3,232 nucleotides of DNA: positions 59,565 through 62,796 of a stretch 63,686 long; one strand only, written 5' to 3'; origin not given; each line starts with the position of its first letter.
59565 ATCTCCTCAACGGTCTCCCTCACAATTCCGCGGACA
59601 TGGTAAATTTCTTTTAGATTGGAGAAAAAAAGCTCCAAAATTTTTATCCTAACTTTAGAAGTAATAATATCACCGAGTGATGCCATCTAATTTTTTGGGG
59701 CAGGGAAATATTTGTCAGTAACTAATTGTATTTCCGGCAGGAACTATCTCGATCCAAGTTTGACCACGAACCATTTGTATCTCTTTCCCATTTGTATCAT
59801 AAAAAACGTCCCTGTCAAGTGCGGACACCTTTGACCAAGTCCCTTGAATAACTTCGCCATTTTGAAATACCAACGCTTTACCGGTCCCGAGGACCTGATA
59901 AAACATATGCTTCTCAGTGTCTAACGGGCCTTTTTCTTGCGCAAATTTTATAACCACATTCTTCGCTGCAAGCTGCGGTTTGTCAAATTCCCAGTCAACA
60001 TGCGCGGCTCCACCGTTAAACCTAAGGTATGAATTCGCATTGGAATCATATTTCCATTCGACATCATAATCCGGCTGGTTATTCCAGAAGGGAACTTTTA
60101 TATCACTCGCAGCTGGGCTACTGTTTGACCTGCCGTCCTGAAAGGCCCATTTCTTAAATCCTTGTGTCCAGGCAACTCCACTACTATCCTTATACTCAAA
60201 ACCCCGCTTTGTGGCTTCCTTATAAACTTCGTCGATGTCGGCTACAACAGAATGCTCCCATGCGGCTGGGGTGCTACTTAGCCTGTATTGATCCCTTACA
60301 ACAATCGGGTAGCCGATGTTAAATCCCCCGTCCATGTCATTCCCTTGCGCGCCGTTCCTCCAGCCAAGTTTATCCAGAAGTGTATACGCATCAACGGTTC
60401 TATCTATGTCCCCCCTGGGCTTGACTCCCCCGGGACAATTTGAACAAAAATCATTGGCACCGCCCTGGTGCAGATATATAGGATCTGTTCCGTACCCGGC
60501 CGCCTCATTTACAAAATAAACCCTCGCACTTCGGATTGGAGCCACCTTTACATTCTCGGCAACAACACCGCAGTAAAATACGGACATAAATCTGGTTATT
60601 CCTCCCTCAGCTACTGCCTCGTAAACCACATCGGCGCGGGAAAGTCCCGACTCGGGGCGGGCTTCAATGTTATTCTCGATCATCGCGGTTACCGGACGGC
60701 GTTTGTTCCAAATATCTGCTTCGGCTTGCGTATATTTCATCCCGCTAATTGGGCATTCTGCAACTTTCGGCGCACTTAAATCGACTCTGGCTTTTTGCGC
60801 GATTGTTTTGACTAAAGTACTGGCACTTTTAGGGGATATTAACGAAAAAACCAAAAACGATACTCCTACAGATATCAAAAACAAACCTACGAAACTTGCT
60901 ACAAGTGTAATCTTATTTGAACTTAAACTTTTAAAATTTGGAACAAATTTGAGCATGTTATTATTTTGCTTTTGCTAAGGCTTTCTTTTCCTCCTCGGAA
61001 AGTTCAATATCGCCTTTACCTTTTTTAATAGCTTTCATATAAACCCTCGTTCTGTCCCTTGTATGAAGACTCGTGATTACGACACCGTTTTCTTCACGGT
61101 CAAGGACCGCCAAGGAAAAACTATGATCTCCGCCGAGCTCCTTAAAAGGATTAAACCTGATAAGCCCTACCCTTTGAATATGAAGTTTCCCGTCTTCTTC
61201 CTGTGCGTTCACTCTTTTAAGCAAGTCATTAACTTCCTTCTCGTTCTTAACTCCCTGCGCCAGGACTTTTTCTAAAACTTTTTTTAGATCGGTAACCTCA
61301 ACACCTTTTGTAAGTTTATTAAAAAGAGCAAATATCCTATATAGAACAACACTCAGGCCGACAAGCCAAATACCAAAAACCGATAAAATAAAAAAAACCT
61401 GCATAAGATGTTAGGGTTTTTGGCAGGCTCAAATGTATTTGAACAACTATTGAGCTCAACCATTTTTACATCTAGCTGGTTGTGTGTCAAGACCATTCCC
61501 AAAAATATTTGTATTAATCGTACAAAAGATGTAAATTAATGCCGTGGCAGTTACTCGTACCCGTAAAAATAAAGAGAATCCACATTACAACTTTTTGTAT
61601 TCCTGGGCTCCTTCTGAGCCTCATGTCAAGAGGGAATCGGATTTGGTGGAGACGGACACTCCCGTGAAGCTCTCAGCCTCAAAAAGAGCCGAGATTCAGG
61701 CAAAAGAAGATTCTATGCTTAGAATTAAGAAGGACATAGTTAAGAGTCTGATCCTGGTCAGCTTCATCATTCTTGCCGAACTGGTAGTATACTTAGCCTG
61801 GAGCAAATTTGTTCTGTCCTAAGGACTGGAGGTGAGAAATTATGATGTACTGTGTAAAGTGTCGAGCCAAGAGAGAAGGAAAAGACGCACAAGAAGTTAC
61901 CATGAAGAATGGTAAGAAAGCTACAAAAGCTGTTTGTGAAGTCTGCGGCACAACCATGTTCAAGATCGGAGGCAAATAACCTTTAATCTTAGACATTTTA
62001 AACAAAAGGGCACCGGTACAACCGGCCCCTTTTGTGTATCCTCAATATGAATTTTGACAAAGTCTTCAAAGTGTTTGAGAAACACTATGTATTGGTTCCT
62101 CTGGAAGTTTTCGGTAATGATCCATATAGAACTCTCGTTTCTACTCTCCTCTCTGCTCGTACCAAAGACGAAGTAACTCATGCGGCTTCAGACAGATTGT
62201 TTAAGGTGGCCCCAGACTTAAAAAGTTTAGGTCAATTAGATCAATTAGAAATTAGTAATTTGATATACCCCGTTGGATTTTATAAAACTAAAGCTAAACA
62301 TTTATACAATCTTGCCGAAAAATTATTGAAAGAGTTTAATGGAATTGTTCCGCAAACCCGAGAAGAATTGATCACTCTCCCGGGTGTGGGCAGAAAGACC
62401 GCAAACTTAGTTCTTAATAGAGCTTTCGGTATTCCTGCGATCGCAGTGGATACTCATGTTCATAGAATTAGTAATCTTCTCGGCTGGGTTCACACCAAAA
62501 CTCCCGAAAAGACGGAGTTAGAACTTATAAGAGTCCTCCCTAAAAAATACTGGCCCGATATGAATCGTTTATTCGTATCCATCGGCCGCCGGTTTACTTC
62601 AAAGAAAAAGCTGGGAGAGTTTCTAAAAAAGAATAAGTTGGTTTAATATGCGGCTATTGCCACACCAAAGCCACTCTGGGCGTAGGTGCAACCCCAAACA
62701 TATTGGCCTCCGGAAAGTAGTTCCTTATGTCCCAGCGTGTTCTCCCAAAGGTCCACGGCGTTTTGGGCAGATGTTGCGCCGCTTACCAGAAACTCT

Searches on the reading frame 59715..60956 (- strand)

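Call 66: search_protein_families(library=pfam, proteins=[window:59715-60956:-], max_evalue=0.001)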
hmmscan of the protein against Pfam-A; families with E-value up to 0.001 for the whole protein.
window:59715-60956:- (413 aa): 2 families
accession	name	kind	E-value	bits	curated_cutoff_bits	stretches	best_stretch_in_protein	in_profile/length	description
PF11258.13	DUF3048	-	3.5e-27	95.8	25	1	84-170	12-94/148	Protein of unknown function (DUF3048) N-terminal domain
PF17479.7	DUF3048_C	-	1.8e-26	93.2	25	1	287-402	2-114/114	Protein of unknown function (DUF3048) C-terminal domain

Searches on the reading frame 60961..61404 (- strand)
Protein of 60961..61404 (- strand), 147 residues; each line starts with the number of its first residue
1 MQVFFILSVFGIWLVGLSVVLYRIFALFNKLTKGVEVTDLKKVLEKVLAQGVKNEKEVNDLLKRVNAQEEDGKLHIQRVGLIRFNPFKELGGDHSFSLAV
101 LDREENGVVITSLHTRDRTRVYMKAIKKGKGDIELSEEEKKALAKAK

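Call 66: search_protein_families(library=pfam, proteins=[window:60961-61404:-], max_evalue=0.001)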
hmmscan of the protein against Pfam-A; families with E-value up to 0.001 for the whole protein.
window:60961-61404:- (147 aa): 1 family
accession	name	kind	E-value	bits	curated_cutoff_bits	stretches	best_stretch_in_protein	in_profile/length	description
PF14584.11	DUF4446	-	1.2e-36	126.4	27.4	1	5-146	8-149/150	Protein of unknown function (DUF4446)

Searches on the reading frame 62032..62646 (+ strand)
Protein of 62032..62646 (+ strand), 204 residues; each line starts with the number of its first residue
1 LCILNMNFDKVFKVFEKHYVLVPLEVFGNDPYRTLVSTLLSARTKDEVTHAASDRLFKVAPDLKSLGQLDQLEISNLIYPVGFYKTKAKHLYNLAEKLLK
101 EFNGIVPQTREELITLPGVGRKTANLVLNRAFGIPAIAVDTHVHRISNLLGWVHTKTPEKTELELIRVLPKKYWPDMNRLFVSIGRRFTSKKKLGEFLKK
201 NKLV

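Call 66: search_protein_families(library=pfam, proteins=[window:62032-62646:+], max_evalue=0.001)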
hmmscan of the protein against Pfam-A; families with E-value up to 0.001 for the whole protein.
window:62032-62646:+ (204 aa): 2 families
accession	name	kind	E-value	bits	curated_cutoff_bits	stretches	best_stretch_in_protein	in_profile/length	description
PF00730.31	HhH-GPD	-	1.5e-23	83.6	26.2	1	36-170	1-107/108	HhH-GPD superfamily base excision DNA repair protein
PF00633.29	HHH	-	5.8e-10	38.9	24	1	101-128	1-28/30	Helix-hairpin-helix motif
